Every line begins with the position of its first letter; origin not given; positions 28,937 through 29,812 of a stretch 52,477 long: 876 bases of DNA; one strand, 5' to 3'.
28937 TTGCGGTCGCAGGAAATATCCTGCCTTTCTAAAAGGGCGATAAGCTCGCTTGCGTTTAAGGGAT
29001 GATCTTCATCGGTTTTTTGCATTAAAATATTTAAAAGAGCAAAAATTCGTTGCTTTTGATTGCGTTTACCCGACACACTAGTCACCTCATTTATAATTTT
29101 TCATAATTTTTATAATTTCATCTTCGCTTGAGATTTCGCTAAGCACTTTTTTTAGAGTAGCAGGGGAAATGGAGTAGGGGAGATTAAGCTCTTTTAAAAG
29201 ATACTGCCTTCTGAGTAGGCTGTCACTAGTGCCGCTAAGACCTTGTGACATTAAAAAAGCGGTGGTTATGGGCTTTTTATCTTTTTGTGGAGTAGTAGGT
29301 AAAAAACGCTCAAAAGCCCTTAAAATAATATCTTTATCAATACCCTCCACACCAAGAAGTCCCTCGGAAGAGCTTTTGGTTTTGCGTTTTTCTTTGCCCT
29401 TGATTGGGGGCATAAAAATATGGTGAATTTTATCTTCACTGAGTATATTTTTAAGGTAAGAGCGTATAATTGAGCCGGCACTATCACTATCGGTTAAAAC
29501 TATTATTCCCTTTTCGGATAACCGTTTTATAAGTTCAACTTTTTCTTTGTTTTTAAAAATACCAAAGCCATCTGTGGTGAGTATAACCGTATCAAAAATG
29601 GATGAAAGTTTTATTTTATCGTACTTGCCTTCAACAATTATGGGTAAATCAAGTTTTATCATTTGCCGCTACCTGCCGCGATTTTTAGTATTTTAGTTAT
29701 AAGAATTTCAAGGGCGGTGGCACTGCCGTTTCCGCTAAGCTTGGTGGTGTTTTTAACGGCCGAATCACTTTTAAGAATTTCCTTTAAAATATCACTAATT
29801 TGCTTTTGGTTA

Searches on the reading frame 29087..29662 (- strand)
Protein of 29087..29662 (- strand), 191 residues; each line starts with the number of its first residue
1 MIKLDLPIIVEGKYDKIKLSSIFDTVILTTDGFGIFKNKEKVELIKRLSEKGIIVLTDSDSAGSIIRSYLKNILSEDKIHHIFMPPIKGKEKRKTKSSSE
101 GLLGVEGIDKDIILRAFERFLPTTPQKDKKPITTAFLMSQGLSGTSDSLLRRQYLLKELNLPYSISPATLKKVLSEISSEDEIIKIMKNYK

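Call 42: search_protein_families(library=pfam, proteins=[window:29087-29662:-], max_evalue=0.01)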
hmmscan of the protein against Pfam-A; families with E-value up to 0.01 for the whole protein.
window:29087-29662:- (191 aa): 4 families
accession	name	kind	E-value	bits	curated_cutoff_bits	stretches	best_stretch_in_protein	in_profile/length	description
PF13331.11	DUF4093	-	1.3e-14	55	25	1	103-187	2-86/86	Domain of unknown function (DUF4093)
PF01751.28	Toprim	-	8.9e-07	29.4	23.1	1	8-82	3-91/96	Toprim domain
PF13662.12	Toprim_4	-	3.4e-05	24.4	25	1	8-76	4-76/85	Toprim domain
PF13155.12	Toprim_2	-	0.00063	20.5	22.1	1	8-81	1-73/88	Toprim-like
